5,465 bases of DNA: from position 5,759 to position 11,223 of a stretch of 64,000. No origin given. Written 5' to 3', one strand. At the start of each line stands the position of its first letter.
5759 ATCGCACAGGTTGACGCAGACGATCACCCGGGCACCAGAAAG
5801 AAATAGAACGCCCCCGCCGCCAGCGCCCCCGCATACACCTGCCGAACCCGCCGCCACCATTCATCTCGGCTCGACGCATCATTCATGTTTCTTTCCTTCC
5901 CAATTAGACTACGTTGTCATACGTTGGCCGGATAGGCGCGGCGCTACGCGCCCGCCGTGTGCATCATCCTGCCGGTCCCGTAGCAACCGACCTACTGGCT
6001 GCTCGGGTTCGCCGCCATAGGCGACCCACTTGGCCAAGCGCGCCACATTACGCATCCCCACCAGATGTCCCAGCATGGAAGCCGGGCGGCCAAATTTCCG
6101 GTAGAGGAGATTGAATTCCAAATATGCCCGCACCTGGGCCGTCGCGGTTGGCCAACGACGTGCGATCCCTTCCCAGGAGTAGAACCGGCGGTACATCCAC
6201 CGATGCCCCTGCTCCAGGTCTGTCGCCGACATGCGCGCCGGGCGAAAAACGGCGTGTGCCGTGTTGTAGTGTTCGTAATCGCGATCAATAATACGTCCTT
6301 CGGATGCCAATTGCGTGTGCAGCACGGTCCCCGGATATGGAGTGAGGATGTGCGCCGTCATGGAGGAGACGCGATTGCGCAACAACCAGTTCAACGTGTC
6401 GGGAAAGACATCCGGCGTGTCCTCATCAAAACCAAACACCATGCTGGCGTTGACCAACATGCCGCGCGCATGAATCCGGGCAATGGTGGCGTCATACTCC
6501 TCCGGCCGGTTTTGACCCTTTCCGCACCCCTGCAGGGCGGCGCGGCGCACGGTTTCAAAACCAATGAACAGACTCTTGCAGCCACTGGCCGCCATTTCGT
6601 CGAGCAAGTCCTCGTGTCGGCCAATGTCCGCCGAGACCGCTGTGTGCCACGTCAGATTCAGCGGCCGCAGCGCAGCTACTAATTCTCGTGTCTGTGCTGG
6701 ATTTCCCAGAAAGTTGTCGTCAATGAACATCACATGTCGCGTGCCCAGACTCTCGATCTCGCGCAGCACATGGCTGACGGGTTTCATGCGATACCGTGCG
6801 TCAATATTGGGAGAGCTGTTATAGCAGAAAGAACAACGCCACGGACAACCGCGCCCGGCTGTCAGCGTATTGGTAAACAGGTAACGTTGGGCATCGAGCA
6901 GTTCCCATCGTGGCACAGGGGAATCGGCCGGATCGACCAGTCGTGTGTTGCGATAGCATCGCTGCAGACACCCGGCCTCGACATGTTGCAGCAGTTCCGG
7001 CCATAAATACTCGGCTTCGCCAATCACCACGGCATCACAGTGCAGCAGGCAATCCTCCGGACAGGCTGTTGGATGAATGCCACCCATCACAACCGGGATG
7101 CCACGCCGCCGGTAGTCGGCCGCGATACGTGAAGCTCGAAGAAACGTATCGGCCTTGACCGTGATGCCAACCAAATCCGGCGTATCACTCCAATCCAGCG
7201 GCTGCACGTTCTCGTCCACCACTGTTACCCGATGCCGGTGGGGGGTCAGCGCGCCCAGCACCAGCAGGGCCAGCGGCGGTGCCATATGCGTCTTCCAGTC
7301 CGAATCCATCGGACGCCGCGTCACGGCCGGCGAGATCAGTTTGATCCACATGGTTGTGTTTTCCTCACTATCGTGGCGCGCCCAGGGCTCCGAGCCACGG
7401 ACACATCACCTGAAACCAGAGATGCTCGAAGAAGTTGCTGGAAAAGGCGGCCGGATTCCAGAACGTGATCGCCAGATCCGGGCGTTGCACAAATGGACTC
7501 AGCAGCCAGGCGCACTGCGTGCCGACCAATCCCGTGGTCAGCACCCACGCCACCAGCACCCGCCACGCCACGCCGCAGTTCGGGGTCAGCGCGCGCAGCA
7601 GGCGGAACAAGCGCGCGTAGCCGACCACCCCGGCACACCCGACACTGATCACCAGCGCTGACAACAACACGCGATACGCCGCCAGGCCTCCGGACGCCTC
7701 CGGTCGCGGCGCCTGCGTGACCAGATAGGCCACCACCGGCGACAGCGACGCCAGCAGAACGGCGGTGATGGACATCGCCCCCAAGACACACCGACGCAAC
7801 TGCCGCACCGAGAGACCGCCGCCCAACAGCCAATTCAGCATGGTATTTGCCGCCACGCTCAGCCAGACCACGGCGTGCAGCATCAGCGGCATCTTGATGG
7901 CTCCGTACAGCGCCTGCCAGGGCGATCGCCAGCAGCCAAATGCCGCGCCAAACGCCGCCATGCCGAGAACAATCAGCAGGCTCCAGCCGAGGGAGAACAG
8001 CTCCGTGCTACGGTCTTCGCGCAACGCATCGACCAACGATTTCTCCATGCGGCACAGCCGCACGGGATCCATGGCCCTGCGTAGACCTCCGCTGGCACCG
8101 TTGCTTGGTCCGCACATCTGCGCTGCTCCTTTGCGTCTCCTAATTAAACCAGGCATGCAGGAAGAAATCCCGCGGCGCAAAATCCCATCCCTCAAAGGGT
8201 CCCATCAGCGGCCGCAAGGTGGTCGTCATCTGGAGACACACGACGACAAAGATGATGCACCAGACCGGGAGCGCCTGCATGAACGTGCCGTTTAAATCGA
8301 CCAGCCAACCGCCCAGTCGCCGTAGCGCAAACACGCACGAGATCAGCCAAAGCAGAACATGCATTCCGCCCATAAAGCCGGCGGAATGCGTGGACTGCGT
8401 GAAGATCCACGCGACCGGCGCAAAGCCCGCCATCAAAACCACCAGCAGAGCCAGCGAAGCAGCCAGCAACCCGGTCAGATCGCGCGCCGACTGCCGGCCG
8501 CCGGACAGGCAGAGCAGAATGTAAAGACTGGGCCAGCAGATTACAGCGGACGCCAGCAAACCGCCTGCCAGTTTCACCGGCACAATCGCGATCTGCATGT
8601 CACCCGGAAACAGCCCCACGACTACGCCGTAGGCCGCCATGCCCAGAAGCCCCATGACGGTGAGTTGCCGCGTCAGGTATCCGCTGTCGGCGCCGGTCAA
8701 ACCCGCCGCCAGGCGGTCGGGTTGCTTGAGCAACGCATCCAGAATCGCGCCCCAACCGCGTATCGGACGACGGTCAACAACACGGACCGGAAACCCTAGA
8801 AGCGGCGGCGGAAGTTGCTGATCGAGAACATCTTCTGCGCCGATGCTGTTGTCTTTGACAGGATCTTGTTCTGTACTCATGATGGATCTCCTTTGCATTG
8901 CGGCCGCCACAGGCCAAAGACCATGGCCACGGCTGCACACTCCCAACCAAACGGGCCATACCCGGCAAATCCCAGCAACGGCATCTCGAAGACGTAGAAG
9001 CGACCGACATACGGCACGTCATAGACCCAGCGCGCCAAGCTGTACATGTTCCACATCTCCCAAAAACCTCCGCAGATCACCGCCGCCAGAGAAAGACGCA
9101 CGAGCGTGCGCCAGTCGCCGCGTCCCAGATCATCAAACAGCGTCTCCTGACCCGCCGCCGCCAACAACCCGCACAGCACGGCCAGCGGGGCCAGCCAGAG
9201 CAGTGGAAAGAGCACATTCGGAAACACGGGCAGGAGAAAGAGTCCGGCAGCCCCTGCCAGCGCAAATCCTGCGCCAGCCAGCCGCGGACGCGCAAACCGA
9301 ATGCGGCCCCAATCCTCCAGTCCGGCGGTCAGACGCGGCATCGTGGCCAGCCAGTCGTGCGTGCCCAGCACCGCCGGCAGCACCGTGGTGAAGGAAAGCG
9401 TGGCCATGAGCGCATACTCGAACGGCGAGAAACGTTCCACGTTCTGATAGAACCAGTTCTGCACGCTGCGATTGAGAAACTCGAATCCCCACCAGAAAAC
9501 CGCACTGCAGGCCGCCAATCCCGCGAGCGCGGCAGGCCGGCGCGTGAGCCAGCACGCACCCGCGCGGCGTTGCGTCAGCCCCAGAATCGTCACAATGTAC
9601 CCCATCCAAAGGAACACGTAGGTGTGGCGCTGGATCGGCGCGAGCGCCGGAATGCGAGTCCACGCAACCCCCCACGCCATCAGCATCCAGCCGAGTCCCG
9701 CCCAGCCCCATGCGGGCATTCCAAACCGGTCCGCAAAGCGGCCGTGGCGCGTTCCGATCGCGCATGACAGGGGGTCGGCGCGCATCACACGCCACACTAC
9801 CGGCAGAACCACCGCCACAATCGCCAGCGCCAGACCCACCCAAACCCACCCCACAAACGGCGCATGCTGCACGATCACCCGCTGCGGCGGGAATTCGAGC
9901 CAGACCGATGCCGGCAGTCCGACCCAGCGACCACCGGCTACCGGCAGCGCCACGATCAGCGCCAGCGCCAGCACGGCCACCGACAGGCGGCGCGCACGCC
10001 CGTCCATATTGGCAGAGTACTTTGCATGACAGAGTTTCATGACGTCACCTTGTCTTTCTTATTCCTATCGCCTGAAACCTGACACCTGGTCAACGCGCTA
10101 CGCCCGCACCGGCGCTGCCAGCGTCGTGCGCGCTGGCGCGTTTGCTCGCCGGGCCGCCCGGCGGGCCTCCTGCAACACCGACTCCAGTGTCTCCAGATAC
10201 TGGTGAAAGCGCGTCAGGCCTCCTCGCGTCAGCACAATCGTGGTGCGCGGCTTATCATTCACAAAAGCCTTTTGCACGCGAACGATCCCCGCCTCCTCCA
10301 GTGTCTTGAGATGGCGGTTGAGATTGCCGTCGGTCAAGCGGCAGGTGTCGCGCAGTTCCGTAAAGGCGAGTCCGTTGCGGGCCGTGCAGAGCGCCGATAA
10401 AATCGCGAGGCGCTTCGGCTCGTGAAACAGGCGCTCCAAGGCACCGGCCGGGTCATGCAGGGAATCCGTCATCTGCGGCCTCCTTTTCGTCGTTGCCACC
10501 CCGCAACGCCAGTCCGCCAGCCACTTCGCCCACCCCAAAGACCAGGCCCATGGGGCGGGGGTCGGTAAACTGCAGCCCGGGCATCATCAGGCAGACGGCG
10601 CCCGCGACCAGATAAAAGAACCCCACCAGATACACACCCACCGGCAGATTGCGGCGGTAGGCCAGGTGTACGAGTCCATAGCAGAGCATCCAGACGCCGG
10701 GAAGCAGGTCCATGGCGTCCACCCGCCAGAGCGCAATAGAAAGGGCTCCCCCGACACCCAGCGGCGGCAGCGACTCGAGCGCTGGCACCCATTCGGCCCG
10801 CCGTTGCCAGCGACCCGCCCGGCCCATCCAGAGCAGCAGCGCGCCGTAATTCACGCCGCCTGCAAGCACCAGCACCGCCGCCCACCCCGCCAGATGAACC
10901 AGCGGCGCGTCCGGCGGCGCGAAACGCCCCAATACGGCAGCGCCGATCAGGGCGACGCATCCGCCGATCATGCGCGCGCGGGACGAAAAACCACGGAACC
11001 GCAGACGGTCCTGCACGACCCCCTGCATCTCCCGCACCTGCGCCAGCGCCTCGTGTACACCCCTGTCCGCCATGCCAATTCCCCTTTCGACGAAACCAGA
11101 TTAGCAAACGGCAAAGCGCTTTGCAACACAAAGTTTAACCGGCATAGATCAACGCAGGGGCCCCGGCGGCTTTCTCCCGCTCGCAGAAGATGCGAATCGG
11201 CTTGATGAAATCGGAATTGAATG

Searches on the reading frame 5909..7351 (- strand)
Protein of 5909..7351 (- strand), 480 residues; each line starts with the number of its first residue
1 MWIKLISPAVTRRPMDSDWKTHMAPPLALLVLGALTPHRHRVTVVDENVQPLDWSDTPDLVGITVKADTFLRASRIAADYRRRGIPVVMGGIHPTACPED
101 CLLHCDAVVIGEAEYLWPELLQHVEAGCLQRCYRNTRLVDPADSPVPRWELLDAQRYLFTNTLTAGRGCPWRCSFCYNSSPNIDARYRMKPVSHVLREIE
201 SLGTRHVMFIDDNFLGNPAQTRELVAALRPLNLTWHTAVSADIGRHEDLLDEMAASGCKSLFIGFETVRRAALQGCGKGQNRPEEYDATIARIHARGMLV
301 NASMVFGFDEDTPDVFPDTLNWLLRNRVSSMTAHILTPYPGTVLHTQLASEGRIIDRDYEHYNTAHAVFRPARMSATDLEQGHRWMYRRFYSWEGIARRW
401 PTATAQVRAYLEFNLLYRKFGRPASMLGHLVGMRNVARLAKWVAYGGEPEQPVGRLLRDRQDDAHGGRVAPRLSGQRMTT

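Call 44: search_protein_families(library=pfam, proteins=[window:5909-7351:-], max_evalue=0.001)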
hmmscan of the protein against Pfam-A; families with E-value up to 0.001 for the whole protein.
window:5909-7351:- (480 aa): 3 families
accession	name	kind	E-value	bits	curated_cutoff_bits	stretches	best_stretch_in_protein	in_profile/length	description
PF04055.27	Radical_SAM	-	2.9e-17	63.8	29.5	1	166-323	4-166/166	Radical SAM superfamily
PF02310.24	B12-binding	-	8.3e-11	42.2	32.1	1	26-120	14-120/121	B12 binding domain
PF19864.5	Radical_SAM_N2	-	8.2e-05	22.5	29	1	77-137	78-138/151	Radical SAM proteins, N-terminal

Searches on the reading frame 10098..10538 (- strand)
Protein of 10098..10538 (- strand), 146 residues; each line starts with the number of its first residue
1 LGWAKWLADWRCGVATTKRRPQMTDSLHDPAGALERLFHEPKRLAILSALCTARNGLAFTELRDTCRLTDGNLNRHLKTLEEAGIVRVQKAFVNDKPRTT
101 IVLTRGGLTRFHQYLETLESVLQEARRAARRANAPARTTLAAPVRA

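Call 3: search_protein_families(library=pfam, proteins=[window:10098-10538:-], max_evalue=0.01)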
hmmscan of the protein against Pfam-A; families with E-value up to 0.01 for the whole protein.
window:10098-10538:- (146 aa): 9 families
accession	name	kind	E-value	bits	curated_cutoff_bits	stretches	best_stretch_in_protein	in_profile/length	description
PF13601.12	HTH_34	-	1.5e-20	73.6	27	1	43-121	2-79/80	Winged helix DNA-binding domain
PF12840.13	HTH_20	-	4.3e-11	43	27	1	41-89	4-51/51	Helix-turn-helix domain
PF01022.26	HTH_5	-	3.3e-08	33.7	22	1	41-87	2-46/47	Bacterial regulatory protein, arsR family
PF09339.16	HTH_IclR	-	1.6e-05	25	22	1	44-88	6-50/52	IclR helix-turn-helix domain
PF12802.13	MarR_2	-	3.2e-05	24.4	27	1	44-89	8-53/61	MarR family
PF13412.12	HTH_24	-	3.2e-05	23.9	21.9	1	42-87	4-48/48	Winged helix-turn-helix DNA-binding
PF24038.1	DUF7347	-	3.7e-05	24.3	27.6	1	39-88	9-60/77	Domain of unknown function (DUF7347)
PF25213.1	HVO_A0261_N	-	0.0054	17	35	0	35-89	5-57/86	HVO_A0261 N-terminal domain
PF24266.1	HTH_HVO_0163_N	-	0.0078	16.7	31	0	52-90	12-50/70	HVO_0163, N-terminal HTH domain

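Call 4: search_protein_families(library=ncbifam, proteins=[window:10098-10538:-], max_evalue=0.01)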
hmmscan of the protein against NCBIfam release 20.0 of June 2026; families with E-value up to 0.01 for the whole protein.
window:10098-10538:- (146 aa): 4 families
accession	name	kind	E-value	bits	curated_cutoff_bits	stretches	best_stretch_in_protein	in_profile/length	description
NF033788.1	HTH_metalloreg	subfamily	3.6e-08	33.1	55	1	37-90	7-59/77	metalloregulator ArsR/SmtB family transcription factor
NF041413.1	ArsR_Rv2640c_fam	equivalog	0.00016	22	155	1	39-94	40-96/118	Rv2640c family ArsR-like transcriptional regulator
TIGR02337.1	HpaR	equivalog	0.0023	17.7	121.2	1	54-122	40-107/130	homoprotocatechuate degradation operon regulator HpaR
NF005061.0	PRK06474.1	equivalog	0.0027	17.6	121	1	37-90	7-61/178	hypothetical protein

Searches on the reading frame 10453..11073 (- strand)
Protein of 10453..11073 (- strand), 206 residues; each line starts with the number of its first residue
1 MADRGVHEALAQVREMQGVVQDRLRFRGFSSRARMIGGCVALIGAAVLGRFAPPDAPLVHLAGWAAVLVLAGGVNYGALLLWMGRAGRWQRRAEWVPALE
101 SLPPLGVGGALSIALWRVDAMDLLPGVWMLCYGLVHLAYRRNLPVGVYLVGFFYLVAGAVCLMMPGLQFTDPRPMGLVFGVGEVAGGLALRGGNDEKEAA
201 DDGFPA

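Call 3: search_protein_families(library=pfam, proteins=[window:10453-11073:-], max_evalue=0.01)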
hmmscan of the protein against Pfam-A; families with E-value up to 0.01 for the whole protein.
window:10453-11073:- (206 aa): 0 families

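Call 4: search_protein_families(library=ncbifam, proteins=[window:10453-11073:-], max_evalue=0.01)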
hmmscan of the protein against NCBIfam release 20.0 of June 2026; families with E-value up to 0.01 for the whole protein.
window:10453-11073:- (206 aa): 0 families

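Call 41: find_encoding_contigs(protein=window:10453-11073:-, flank=8000, max_places=6)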
Protein window:10453-11073:- (206 aa): 1 contig read that carries it; 1 place shown.
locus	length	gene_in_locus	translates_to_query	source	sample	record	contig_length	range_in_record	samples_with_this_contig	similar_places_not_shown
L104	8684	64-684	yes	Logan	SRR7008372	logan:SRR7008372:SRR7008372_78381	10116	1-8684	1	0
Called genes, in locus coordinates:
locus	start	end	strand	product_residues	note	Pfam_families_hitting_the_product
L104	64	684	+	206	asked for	-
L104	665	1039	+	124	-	PF12840:HTH_20, PF01022:HTH_5, PF13412:HTH_24 (faint), PF13601:HTH_34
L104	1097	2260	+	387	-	-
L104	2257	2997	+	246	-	-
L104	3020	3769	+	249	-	-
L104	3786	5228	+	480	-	PF02310:B12-binding, PF04055:Radical_SAM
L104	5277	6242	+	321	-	-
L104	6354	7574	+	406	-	PF00962:A_deaminase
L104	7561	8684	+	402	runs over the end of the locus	PF13679:Methyltransf_32, PF13847:Methyltransf_31 (weak)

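Call 62: list_cluster_members(proteins=[window:10453-11073:-, window:12624-13460:-, window:8877-10040:-, window:5909-7351:-, window:3563-4783:-, P0001, P0121, P0002, P0123, P0010])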
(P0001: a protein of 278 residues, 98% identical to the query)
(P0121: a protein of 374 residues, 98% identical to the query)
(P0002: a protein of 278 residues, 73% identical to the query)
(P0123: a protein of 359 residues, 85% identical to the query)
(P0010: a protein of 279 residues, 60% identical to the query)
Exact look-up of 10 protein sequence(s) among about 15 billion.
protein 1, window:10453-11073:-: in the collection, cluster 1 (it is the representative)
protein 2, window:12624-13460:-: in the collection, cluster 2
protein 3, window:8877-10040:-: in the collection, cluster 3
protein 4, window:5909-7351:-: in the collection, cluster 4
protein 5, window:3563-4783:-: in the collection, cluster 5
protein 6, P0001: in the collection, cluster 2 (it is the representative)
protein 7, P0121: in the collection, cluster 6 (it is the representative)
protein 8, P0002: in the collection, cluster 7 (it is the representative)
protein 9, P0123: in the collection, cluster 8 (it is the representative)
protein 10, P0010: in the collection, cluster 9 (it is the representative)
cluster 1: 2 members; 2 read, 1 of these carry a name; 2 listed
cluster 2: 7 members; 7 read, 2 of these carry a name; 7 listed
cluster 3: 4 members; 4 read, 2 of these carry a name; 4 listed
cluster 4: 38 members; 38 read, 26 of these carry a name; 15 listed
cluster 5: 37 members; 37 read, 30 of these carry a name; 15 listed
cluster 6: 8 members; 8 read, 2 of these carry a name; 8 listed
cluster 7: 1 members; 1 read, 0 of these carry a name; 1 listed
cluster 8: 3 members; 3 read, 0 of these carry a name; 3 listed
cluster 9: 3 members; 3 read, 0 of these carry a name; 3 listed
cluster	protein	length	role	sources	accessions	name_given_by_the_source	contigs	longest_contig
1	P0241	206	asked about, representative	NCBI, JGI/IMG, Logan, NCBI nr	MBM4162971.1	MAG: hypothetical protein FJ222_00765 [Lentisphaerae bacterium] | hypothetical protein [Lentisphaerota bacterium]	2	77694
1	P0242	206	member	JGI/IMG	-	-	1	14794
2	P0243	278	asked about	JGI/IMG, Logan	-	-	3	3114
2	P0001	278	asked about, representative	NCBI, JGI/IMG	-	hypothetical protein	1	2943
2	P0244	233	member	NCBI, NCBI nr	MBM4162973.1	MAG: hypothetical protein FJ222_00775 [Lentisphaerae bacterium] | hypothetical protein [Lentisphaerota bacterium]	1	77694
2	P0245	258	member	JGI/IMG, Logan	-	-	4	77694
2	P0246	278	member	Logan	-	-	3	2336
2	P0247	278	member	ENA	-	-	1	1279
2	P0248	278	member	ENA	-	-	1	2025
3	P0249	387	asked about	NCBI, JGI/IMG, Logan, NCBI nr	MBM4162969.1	MAG: hypothetical protein FJ222_00755 [Lentisphaerae bacterium] | hypothetical protein [Lentisphaerota bacterium]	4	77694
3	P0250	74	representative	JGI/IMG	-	-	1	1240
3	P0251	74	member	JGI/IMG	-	hypothetical protein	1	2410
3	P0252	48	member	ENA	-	-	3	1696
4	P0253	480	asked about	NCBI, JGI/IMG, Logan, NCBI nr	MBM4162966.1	MAG: B12-binding domain-containing radical SAM protein [Lentisphaerae bacterium] | B12-binding domain-containing radical SAM protein [Lentisphaerota bacterium]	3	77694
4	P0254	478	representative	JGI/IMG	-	radical SAM superfamily enzyme YgiQ (UPF0313 family)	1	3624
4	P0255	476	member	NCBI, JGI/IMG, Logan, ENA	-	radical SAM superfamily enzyme YgiQ (UPF0313 family)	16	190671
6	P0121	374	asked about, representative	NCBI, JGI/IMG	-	uncharacterized protein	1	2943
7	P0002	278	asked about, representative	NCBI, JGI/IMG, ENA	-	-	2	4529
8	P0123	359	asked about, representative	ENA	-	-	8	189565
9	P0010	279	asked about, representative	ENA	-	-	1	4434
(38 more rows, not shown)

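Call 63: find_encoding_contigs(protein=P0255, flank=10000, max_places=6)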
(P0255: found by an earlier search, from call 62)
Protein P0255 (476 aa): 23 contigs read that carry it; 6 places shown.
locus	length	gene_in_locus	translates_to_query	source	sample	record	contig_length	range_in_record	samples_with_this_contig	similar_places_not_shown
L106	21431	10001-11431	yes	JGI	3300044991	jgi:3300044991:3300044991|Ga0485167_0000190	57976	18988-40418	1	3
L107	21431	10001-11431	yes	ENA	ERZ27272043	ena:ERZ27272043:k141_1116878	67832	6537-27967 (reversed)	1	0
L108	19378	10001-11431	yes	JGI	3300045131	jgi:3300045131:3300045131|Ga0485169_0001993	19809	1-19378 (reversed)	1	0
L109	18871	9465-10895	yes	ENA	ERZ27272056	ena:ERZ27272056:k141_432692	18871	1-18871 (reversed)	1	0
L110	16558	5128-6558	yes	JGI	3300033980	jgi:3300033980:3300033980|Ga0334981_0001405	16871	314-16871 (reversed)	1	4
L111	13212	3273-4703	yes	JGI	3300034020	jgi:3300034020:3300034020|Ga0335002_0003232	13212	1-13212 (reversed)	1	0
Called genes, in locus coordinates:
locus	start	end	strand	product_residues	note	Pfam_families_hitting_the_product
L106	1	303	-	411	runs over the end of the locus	PF12801:Fer4_5, PF14697:Fer4_21 (faint), PF25160:LdpA_Fe-S-bd (faint), PF13187:Fer4_9 (faint), PF12801:Fer4_5, PF12838:Fer4_7 (weak), PF00037:Fer4 (weak), PF12837:Fer4_6 (weak), +1 more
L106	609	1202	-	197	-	PF12838:Fer4_7 (faint), PF13187:Fer4_9 (faint), PF00037:Fer4 (faint), PF12797:Fer4_2 (faint), PF12837:Fer4_6 (faint), PF14697:Fer4_21 (faint)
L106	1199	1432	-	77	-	-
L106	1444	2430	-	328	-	PF01436:NHL (faint)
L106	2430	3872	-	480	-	PF13360:PQQ_2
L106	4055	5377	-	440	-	PF13173:AAA_14, PF13635:DUF4143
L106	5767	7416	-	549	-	PF03781:FGE-sulfatase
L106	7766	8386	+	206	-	-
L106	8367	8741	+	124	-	PF12840:HTH_20, PF01022:HTH_5, PF13412:HTH_24 (faint), PF13601:HTH_34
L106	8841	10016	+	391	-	-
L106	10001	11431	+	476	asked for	PF02310:B12-binding, PF04055:Radical_SAM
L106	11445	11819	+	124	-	-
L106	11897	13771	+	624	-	PF20154:LNT_N, PF00795:CN_hydrolase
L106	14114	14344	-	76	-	PF09720:Unstab_antitox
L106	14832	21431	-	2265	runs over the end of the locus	PF04542:Sigma70_r2, PF04545:Sigma70_r4 (faint), PF08281:Sigma70_r4_2, PF01835:MG2, PF00207:A2M, PF17973:bMG10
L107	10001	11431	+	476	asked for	PF02310:B12-binding, PF04055:Radical_SAM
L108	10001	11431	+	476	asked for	PF02310:B12-binding, PF04055:Radical_SAM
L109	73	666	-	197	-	PF12838:Fer4_7 (faint), PF13187:Fer4_9 (faint), PF00037:Fer4 (faint), PF12797:Fer4_2 (faint), PF12837:Fer4_6 (faint), PF14697:Fer4_21 (faint)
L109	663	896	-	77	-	-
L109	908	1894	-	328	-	PF01436:NHL (faint)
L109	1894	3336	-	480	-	PF13360:PQQ_2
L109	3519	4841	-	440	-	PF13173:AAA_14, PF13635:DUF4143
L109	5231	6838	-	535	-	PF03781:FGE-sulfatase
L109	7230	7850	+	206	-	-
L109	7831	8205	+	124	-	PF12840:HTH_20, PF01022:HTH_5, PF13412:HTH_24 (faint), PF13601:HTH_34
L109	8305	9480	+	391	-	-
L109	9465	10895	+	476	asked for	PF02310:B12-binding, PF04055:Radical_SAM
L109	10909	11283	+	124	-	-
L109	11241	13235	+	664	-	PF20154:LNT_N, PF00795:CN_hydrolase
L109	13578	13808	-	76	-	PF09720:Unstab_antitox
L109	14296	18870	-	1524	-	?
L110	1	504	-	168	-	?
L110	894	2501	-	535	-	PF03781:FGE-sulfatase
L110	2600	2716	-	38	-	-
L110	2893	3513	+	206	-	-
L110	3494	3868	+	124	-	PF12840:HTH_20, PF01022:HTH_5, PF13412:HTH_24 (faint), PF13601:HTH_34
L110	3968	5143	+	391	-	-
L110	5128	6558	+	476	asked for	PF02310:B12-binding, PF04055:Radical_SAM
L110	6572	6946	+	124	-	-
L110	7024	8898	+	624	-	PF20154:LNT_N, PF00795:CN_hydrolase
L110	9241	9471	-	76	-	PF09720:Unstab_antitox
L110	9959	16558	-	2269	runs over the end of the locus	PF04542:Sigma70_r2, PF08281:Sigma70_r4_2, PF01835:MG2, PF00207:A2M, PF17973:bMG10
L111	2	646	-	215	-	?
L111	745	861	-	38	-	-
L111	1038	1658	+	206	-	-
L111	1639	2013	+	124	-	PF12840:HTH_20, PF01022:HTH_5, PF13412:HTH_24 (faint), PF13601:HTH_34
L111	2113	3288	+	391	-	-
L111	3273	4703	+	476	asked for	PF02310:B12-binding, PF04055:Radical_SAM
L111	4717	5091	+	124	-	-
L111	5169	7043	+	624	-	PF20154:LNT_N, PF00795:CN_hydrolase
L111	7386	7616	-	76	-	PF09720:Unstab_antitox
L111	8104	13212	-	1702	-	?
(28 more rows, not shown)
